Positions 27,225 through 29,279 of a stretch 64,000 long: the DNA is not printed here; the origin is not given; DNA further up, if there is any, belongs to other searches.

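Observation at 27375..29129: Initiating phosphoglycosyltransferase fused to a nucleotidyltransferase-like + beta-helix module with a degenerate nucleotide-binding loop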

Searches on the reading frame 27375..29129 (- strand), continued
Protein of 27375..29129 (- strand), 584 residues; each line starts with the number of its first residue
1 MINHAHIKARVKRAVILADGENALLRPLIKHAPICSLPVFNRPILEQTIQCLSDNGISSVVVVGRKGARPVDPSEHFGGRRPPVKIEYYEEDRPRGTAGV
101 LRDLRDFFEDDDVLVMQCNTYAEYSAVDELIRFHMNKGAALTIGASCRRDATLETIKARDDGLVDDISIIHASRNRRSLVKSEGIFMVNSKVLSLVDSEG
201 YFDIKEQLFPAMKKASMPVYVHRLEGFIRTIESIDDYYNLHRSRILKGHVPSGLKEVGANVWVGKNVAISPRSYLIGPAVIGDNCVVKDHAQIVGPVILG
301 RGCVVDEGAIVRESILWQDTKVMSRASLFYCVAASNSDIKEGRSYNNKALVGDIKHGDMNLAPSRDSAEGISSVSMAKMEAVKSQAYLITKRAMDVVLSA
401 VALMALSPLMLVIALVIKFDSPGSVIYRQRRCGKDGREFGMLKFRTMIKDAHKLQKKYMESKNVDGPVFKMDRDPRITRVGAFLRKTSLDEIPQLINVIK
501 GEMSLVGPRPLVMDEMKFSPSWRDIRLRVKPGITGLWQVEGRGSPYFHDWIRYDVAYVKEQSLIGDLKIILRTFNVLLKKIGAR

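Call 29: find_encoding_contigs(protein=P0042, flank=10000, max_places=2)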
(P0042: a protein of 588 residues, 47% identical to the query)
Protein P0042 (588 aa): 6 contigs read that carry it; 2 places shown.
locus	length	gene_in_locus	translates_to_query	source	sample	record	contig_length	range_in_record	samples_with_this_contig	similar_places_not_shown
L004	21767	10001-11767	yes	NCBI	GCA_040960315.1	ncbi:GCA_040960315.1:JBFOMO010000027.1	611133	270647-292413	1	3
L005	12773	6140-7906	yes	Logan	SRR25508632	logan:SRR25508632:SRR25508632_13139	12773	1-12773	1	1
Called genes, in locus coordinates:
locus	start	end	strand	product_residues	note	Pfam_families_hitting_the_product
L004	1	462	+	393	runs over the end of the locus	PF01075:Glyco_transf_9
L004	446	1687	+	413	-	PF04015:DUF362, PF12838:Fer4_7 (faint), PF13484:Fer4_16 (faint), PF00037:Fer4 (faint)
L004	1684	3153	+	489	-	PF02310:B12-binding, PF04055:Radical_SAM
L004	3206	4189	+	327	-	PF00535:Glycos_transf_2, PF10111:Glyco_tranf_2_2, PF13506:Glyco_transf_21 (weak), PF13641:Glyco_tranf_2_3, PF13632:Glyco_trans_2_3 (weak)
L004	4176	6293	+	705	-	PF04879:Molybdop_Fe4S4, PF00384:Molybdopterin, PF01568:Molydop_binding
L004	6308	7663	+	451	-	PF01663:Phosphodiest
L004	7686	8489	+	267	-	PF01507:PAPS_reduct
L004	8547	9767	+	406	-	PF00009:GTP_EFTU, PF01926:MMR_HSR1 (faint), PF03144:GTP_EFTU_D2, PF22594:GTP-eEF1A_C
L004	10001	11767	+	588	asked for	PF00483:NTP_transferase, PF00132:Hexapep (weak), PF25084:LbH_EIF2B, PF25087:GMPPB_C (weak), PF02397:Bac_transf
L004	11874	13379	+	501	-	PF00501:AMP-binding, PF13193:AMP-binding_C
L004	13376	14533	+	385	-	PF08240:ADH_N, PF16912:Glu_dehyd_C (weak), PF00107:ADH_zinc_N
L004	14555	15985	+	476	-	PF00483:NTP_transferase, PF12804:NTP_transf_3 (weak), PF22640:ManC_GMP_beta-helix, PF01050:MannoseP_isomer, PF07883:Cupin_2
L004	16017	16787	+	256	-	PF02563:Poly_export, PF22461:SLBB_2, PF10531:SLBB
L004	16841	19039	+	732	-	PF02706:Wzz, PF01656:CbiA, PF10609:ParA (faint), PF13614:AAA_31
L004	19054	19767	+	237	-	PF19567:CpsB_CapC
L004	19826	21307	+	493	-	PF04932:Wzy_C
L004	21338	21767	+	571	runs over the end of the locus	-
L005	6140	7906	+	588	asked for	PF00483:NTP_transferase, PF00132:Hexapep (weak), PF25084:LbH_EIF2B, PF25087:GMPPB_C (weak), PF02397:Bac_transf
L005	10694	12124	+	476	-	PF00483:NTP_transferase, PF12804:NTP_transf_3 (weak), PF22640:ManC_GMP_beta-helix, PF01050:MannoseP_isomer, PF07883:Cupin_2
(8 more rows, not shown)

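Call 35: predict_structure(alignment_id=A1)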
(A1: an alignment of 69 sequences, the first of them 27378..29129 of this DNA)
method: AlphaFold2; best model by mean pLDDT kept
length: 584 residues; sequences in the alignment: 69
mean_pLDDT: 83.2   pTM: 0.80
mean pLDDT of the five models: 83.2, 82.6, 82.6, 81.6, 79.3
residues with pLDDT >= 90: 250; 70-90: 235; 50-70: 81; < 50: 18
segments of 3 or more residues with pLDDT < 50: 1-9, 365-369, 582-584
pLDDT, mean of each block of 10 residues (from residue 1): 45 87 76 85 90 93 75 66 87 83 90 93 90 93 82 74 81 58 92 85 85 93 89 89 90 89 96 96 97 96 97 96 96 92 89 73 52 59 82 95 94 90 85 87 85 72 57 76 84 94 92 74 83 80 63 84 88 78 39
secondary structure, 60 per line:
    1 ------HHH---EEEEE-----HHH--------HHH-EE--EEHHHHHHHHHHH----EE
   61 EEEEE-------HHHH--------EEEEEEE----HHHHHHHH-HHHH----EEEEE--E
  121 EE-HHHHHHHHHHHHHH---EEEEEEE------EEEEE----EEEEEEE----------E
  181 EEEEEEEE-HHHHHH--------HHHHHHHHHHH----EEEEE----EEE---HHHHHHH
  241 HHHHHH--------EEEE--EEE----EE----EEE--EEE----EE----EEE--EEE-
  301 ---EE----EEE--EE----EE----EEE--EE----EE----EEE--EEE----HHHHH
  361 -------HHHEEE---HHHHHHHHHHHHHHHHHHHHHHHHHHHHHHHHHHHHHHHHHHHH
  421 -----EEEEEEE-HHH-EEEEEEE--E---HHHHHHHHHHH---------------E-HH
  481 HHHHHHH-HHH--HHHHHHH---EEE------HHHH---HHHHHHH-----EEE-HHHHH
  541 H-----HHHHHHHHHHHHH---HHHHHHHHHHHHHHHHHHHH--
elements in order: E13-17 H44-54 E59-65 H73-76 E85-91 H96-103 H105-108 E113-117 E120-122 H124-137 E141-147 E154-158 E163-169 E180-188 H190-195 H204-214 E219-223 E228-230 H234-246 E255-258 E261-263 E274-276 E279-281 E292-294 E297-299 E310-312 E327-329 E344-346 E349-351 H356-360 E371-373 H377-420 E426-432 E438-444 H451-461 H479-487 H494-500 E504-506 H513-516 H520-526 E532-534 H536-541 H547-559 H563-582

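Call 41: fold_search(model_id=the predicted structure, library=pdb)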
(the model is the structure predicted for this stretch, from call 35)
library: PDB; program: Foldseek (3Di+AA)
matches with E <= 10: 1566; with E <= 0.001: 665
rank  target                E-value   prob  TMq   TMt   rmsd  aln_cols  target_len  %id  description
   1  8x7s_C                5.9e-21  1.00  0.50  0.74   3.4       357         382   22  Crystal structure of tlr0611 (released 2024-11-27)
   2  8x7s_A                9.0e-21  1.00  0.50  0.73   3.9       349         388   21  Crystal structure of tlr0611 (released 2024-11-27)
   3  8x7s_B                1.5e-20  1.00  0.49  0.71   4.8       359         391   21  Crystal structure of tlr0611 (released 2024-11-27)
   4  7d72_E                8.0e-20  1.00  0.45  0.70   6.2       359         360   20  Cryo-EM structures of human GMPPA/GMPPB complex bound to GDP-Mannose (released 2021-05-05)
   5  7x8j_A                9.3e-20  1.00  0.46  0.72   6.0       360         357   20  Arabidopsis GDP-D-mannose pyrophosphorylase (VTC1) structure (unliganded) (released 2022-05-18)
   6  8yre_D                1.0e-19  1.00  0.46  0.71   5.6       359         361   21  Crystal structure of Arabidopsis VTC1-KJC2 (released 2025-04-02)
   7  7x8k_A                1.7e-19  1.00  0.48  0.74   5.1       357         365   21  Arabidopsis GDP-D-mannose pyrophosphorylase (VTC1) structure (product-bound) (released 2022-05-18)
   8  7x8k_C                2.4e-19  1.00  0.46  0.72   5.9       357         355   21  Arabidopsis GDP-D-mannose pyrophosphorylase (VTC1) structure (product-bound) (released 2022-05-18)
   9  7x8j_B                2.9e-19  1.00  0.46  0.73   6.0       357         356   21  Arabidopsis GDP-D-mannose pyrophosphorylase (VTC1) structure (unliganded) (released 2022-05-18)
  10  7d74_G                5.5e-19  1.00  0.46  0.70   5.8       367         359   19  Cryo-EM structure of GMPPA/GMPPB complex bound to GTP (state II) (released 2021-05-19)
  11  7x8k_B                7.1e-19  1.00  0.47  0.72   4.9       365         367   21  Arabidopsis GDP-D-mannose pyrophosphorylase (VTC1) structure (product-bound) (released 2022-05-18)
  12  7d72_B                5.1e-18  1.00  0.46  0.64   5.4       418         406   16  Cryo-EM structures of human GMPPA/GMPPB complex bound to GDP-Mannose (released 2021-05-05)
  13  8yre_E                7.4e-18  1.00  0.45  0.70   5.2       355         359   22  Crystal structure of Arabidopsis VTC1-KJC2 (released 2025-04-02)
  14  8yre_F                7.8e-18  1.00  0.45  0.71   5.3       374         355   21  Crystal structure of Arabidopsis VTC1-KJC2 (released 2025-04-02)
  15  6v96_J                1.1e-17  1.00  0.49  0.68   6.1       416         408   16  Agrobacterium tumefaciens ADP-Glucose pyrophosphorylase-S72E (released 2020-12-16)
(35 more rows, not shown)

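Call 43: find_related_loci(query=A1, collection=genome_contigs, flank=10000)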
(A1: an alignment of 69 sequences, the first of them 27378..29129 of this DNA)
Query A1 (584 aa) in genome_contigs; peptide patterns used: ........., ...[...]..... (x = any residue, [..] = any of these).
600 stretches matched a pattern (row limit reached: there are more); 599 encode a relative of the query (tblastn E <= 1e-3); the best 80 are kept; 80 distinct loci.
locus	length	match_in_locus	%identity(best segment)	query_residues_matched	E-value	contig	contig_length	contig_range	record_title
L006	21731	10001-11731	45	10-583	2e-168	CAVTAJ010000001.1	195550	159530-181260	MAG: Nitrospirota bacterium isolate MFD04651.bin.2.58 genome assembly, contig: contig_10759, whole genome shotgun sequen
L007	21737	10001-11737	34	12-583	4e-103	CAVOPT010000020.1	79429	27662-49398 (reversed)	MAG: uncultured delta proteobacterium isolate MFD00032.bin.1.221 genome assembly, contig: contig_73842, whole genome sho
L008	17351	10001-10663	48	364-583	1e-57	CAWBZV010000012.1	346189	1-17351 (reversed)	MAG: uncultured Gemmatimonadales bacterium isolate MFD04570.bin.1.3 genome assembly, contig: contig_204437, whole genome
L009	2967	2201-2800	49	388-583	3e-56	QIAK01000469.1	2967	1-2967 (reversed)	MAG: Acidobacteria bacterium isolate gp1 AA131 14_1009_12_20cm_scaffold_44440_curated, whole genome shotgun sequence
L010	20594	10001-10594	49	389-584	1e-55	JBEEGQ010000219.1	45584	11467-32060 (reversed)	MAG: Verrucomicrobiota bacterium isolate BP_782 scaffold_5349364, whole genome shotgun sequence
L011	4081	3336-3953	47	366-573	8e-56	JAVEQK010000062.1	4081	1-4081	MAG: Desulfobulbaceae bacterium isolate BF_dRep_26 NODE_84403_length_4081_cov_50.357107_Biofilm4, whole genome shotgun s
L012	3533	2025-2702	48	358-583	3e-55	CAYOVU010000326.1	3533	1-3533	MAG TPA_asm: uncultured Acidobacteriaceae bacterium isolate binchicken_co344_337 genome assembly, contig: k141_5136582,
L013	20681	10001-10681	46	359-583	3e-55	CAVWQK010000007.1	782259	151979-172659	MAG: uncultured Acidobacteriota bacterium isolate MFD04967.bin.1.42 genome assembly, contig: contig_38155, whole genome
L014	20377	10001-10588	49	388-583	3e-54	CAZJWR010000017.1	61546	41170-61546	MAG TPA_asm: uncultured Ignavibacteriales bacterium isolate SRP214966_co4_518 genome assembly, contig: NODE_226_length_6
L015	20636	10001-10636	48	371-583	2e-54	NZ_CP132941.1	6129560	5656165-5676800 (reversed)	Tunturiibacter psychrotolerans strain X4BP1 chromosome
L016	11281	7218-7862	45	366-582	3e-54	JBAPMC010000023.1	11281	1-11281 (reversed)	MAG: Solirubrobacteraceae bacterium isolate MFD03704_ilm_asm_bin2 k127_49456, whole genome shotgun sequence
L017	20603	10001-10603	48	384-583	9e-54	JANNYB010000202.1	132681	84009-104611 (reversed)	MAG: Acidobacteriota bacterium isolate VAR_34_metabat_1 VAR_34_k141_2790863, whole genome shotgun sequence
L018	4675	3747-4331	53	391-583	2e-53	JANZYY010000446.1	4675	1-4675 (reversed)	MAG: Fischerella sp. isolate SKW105 NODE_443_length_4728_cov_3.945173, whole genome shotgun sequence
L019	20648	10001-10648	45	366-583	2e-53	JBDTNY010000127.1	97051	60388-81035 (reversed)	MAG: Actinomycetota bacterium isolate cluster3_bin.161 NODE_374_length_97051_cov_7.945812, whole genome shotgun sequence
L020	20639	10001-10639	47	370-583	4e-53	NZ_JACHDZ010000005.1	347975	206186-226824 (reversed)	Tunturibacter empetritectus strain M8US30 Ga0401170_05, whole genome shotgun sequence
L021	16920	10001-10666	45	364-583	4e-53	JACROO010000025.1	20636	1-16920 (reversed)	MAG: Nitrospirae bacterium isolate NC_groundwater_1963_Pr3_S-0.2um_42_3 scaffold_117745, whole genome shotgun sequence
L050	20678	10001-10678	48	359-583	7e-50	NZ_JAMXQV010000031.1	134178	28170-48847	Amycolatopsis iheyensis strain OK19-0408 Scaffold29_1, whole genome shotgun sequence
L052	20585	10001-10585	51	391-583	1e-49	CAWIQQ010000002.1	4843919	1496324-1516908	MAG: uncultured cyanobacterium isolate MFD03250.bin.1.114 genome assembly, contig: contig_1610, whole genome shotgun seq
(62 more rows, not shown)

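Call 44: find_encoding_contigs(protein=P0014, flank=10000, max_places=1)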
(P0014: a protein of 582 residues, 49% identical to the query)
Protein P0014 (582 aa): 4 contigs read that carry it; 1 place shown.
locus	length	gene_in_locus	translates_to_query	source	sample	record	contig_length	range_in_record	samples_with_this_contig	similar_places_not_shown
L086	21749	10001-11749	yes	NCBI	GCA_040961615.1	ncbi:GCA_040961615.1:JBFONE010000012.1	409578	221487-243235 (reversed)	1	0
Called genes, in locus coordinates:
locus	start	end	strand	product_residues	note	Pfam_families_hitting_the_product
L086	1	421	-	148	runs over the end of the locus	-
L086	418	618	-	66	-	-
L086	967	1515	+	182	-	-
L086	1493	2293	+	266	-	PF00565:SNase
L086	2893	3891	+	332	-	PF25023:TEN_YD-shell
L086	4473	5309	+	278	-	PF25023:TEN_YD-shell (weak)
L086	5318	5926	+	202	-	-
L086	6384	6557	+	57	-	-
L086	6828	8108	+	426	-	-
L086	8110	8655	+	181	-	-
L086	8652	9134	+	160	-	PF27139:Aq_1264_TM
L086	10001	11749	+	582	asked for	PF00483:NTP_transferase, PF25084:LbH_EIF2B, PF00132:Hexapep, PF25087:GMPPB_C, PF02397:Bac_transf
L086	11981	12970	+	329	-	PF02563:Poly_export, PF10531:SLBB, PF22461:SLBB_2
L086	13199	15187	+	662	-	PF01656:CbiA (weak), PF13614:AAA_31 (weak)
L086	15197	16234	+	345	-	PF04055:Radical_SAM, PF13186:SPASM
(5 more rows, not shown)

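Call 45: find_encoding_contigs(protein=P0107, flank=10000, max_places=1)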
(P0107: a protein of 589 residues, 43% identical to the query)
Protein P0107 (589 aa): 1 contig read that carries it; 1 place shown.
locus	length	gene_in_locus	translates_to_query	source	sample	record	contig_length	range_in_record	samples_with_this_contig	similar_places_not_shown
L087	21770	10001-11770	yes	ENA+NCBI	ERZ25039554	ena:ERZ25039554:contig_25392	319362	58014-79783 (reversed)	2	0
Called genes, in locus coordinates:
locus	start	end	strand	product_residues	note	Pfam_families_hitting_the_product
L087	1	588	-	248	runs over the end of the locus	-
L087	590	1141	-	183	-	PF10741:T2SSM_b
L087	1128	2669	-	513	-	PF11104:PilM_2, PF05137:PilN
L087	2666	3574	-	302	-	PF21687:T2SSK_1st, PF03934:T2SSK (faint), PF00633:HHH (faint), PF12836:HHH_3 (weak)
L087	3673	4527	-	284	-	PF07963:N_methyl (weak), PF11612:T2SSJ (weak)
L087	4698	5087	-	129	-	PF07963:N_methyl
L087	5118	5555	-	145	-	PF07963:N_methyl (weak), PF12019:GspH (faint)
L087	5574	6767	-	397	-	PF28597:T2SSF_N, PF00482:T2SSF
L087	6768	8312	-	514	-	PF05157:MshEN, PF00437:T2SSE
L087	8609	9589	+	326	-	PF00535:Glycos_transf_2, PF13641:Glyco_tranf_2_3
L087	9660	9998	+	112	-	-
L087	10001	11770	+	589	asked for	PF00483:NTP_transferase, PF25087:GMPPB_C (faint), PF00132:Hexapep (weak), PF25084:LbH_EIF2B, PF00132:Hexapep (weak), PF02397:Bac_transf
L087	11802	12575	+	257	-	PF02563:Poly_export, PF10531:SLBB, PF22461:SLBB_2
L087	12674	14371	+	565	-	PF01447:Peptidase_M4, PF02868:Peptidase_M4_C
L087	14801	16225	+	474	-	PF01943:Polysacc_synt, PF13440:Polysacc_synt_3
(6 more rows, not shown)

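Call 46: find_encoding_contigs(protein=P0118, flank=10000, max_places=1)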
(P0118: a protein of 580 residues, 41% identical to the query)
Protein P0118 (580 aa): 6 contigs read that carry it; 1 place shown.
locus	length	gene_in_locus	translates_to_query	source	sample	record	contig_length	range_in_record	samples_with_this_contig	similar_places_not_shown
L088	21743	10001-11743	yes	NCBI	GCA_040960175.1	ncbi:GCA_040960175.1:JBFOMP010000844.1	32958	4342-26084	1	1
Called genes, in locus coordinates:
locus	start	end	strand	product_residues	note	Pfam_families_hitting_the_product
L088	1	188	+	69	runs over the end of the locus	-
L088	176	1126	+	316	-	PF00763:THF_DHG_CYH, PF02882:THF_DHG_CYH_C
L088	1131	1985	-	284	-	PF01545:Cation_efflux, PF16916:ZT_dimer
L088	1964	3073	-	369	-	PF01702:TGT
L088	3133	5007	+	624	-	PF00009:GTP_EFTU, PF01926:MMR_HSR1 (weak), PF03144:GTP_EFTU_D2, PF25461:Beta-barrel_SelB, PF09106:WHD_2nd_SelB (weak), PF09107:WHD_3rd_SelB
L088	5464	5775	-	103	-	PF02452:PemK_toxin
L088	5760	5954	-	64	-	PF10047:DUF2281 (weak)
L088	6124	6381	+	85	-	-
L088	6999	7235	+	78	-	PF13711:DUF4160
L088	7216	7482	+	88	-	PF10387:DUF2442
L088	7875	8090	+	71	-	-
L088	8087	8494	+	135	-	PF01850:PIN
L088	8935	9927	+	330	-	PF00535:Glycos_transf_2, PF10111:Glyco_tranf_2_2, PF13641:Glyco_tranf_2_3, PF13506:Glyco_transf_21 (weak), PF13632:Glyco_trans_2_3 (weak)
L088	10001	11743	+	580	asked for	PF00483:NTP_transferase, PF25084:LbH_EIF2B, PF00132:Hexapep (weak), PF25087:GMPPB_C, PF24894:Hexapep_GlmU (weak), PF02397:Bac_transf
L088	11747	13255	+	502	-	PF00501:AMP-binding, PF13193:AMP-binding_C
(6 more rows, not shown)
